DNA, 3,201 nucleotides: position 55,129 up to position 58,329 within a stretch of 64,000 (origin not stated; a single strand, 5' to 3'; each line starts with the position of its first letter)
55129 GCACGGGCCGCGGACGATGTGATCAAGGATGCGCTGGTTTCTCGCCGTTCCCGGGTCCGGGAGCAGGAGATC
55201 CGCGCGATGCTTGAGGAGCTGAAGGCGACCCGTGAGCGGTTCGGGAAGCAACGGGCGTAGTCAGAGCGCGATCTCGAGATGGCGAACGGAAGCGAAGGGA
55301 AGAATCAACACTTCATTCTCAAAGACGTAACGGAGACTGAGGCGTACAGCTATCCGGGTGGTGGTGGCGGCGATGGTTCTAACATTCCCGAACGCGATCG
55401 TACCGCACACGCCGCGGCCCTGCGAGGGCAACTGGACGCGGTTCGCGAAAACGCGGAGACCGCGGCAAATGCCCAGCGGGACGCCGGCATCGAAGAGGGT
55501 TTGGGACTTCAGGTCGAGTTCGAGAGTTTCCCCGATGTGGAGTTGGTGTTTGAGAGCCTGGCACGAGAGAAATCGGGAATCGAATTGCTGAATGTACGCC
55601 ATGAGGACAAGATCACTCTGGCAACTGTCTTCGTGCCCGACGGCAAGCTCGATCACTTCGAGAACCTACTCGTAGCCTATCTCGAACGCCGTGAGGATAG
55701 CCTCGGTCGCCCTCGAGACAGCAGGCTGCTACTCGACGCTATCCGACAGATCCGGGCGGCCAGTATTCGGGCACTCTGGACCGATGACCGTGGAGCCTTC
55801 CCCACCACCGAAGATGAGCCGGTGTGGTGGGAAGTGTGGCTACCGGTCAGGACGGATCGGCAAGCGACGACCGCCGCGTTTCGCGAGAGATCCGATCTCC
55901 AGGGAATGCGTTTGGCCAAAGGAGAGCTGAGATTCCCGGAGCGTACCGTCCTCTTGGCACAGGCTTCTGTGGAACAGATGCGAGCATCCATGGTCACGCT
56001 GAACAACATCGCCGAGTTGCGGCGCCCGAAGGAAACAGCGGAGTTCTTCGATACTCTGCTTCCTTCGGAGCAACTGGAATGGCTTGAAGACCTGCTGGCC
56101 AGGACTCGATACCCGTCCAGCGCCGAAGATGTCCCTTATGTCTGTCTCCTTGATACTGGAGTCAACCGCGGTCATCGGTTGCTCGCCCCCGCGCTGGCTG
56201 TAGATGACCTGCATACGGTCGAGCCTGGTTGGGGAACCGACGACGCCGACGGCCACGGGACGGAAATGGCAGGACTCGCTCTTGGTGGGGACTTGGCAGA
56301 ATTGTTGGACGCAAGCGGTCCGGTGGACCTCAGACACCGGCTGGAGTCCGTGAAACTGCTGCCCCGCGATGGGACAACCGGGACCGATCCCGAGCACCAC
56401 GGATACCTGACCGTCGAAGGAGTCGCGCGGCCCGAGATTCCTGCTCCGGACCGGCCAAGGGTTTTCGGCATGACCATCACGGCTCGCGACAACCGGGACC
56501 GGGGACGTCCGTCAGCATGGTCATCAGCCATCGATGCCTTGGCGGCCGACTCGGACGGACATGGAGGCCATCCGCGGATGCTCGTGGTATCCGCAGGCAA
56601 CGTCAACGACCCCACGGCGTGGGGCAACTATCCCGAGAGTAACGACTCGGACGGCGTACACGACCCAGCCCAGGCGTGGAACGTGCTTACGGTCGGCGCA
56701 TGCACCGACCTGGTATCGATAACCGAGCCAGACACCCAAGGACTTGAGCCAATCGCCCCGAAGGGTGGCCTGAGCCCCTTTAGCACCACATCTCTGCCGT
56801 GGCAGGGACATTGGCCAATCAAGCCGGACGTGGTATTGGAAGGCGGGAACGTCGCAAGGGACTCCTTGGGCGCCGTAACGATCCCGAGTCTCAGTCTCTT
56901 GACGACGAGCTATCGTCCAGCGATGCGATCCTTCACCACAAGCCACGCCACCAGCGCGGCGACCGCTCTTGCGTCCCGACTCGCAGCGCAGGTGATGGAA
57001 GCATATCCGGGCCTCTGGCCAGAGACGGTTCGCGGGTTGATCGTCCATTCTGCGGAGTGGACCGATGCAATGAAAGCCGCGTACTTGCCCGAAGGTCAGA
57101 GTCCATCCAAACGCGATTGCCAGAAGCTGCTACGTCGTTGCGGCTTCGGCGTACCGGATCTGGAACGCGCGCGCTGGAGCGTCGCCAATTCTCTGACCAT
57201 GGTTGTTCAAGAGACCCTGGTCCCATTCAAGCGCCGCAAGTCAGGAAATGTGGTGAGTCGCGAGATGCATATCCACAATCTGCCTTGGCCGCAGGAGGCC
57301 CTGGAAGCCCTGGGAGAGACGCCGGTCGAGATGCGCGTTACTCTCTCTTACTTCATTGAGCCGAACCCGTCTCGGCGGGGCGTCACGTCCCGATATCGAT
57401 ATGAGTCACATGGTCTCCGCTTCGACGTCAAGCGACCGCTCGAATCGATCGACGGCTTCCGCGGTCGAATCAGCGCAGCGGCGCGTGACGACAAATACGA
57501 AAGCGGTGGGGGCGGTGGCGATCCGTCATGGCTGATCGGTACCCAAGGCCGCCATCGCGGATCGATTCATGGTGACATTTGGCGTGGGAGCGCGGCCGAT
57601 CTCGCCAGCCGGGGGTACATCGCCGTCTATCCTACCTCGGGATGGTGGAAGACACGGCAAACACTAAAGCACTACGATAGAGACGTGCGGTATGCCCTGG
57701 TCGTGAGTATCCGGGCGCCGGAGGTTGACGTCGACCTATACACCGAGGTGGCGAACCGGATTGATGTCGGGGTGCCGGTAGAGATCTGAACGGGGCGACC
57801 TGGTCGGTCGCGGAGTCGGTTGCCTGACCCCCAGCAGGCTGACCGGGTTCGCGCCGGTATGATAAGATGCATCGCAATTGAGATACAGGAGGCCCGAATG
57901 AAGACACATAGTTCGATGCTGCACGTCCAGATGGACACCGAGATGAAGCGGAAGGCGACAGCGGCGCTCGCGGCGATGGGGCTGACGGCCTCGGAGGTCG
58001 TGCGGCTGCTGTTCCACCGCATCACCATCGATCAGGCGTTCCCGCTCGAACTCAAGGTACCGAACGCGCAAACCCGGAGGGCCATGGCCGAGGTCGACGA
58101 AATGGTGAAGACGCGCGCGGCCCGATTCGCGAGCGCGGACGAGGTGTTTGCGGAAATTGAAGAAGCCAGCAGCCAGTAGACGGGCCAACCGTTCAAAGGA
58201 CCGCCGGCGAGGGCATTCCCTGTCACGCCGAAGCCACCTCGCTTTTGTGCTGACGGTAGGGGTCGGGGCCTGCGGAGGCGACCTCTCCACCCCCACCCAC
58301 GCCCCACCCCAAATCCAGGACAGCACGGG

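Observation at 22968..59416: Massive local expansion of a secreted GEGPGE(F/V) beta-propeller lipoprotein family: 8 intact genes and at least 6 fragments in 37 kb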

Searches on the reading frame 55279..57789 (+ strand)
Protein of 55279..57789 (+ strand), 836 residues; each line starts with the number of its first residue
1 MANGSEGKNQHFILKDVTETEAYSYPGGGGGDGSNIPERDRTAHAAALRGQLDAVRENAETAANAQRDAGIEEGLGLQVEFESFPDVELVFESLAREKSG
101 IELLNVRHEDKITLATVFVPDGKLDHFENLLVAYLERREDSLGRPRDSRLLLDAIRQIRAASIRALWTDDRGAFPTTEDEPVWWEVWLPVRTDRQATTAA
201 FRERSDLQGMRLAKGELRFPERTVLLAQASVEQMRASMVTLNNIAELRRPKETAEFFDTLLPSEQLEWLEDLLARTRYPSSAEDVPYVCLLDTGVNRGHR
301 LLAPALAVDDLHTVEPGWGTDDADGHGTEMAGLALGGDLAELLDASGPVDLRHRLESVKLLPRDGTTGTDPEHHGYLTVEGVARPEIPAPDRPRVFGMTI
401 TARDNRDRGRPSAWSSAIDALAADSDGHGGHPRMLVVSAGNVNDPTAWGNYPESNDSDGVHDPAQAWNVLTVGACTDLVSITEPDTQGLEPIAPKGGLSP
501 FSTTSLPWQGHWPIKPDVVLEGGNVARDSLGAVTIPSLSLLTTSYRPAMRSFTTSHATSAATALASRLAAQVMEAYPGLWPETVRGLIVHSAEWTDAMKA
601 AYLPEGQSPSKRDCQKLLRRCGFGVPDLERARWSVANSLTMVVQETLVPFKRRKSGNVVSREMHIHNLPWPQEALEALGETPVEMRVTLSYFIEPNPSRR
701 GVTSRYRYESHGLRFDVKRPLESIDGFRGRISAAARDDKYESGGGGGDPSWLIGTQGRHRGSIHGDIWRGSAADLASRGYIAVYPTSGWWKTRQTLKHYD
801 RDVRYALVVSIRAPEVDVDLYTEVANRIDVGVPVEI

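Call 13: search_protein_families(library=pfam, proteins=[window:55279-57789:+], max_evalue=0.01)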
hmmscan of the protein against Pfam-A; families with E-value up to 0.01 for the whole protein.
window:55279-57789:+ (836 aa): 1 family
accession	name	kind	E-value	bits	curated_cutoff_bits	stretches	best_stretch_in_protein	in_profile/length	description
PF00082.27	Peptidase_S8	-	2.3e-56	191.7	21.8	1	287-624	5-288/288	Subtilase family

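Call 56: search_protein_families(library=padloc, proteins=[window:55279-57789:+], max_evalue=0.001)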
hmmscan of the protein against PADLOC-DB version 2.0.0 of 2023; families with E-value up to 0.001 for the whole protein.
window:55279-57789:+ (836 aa): 8 families
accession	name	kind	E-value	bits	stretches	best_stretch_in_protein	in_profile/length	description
PDLC02198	IetS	-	7.9e-32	108.1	1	48-829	32-780/795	-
PDLC04233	IetS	-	2e-31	106.9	3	462-700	499-747/855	-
PDLC02197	IetS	-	8.1e-20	68.7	1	273-646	246-576/749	-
PDLC02201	IetS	-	9e-14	48.7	1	275-689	244-599/781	-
PDLC02199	IetS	-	1.7e-09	34.4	1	278-649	308-648/826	-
PDLC02200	IetS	-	6.9e-06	22.5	1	435-649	409-596/780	-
PDLC04234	IetS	-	1.3e-05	21.6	0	281-341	299-358/656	-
PDLC03014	subtilase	-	0.00093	16.8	0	263-593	152-376/391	-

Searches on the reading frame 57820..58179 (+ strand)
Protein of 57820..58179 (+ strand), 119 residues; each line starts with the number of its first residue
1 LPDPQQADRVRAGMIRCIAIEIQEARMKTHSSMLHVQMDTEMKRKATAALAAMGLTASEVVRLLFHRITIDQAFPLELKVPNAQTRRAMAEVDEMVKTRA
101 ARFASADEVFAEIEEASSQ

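Call 54: search_protein_families(library=pfam, proteins=[window:57820-58179:+], max_evalue=0.01)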
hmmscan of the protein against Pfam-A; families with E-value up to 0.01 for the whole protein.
window:57820-58179:+ (119 aa): 1 family
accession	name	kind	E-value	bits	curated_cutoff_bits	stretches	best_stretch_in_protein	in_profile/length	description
PF04221.18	RelB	-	1.1e-12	48.2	22.4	1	32-113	2-82/82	RelB antitoxin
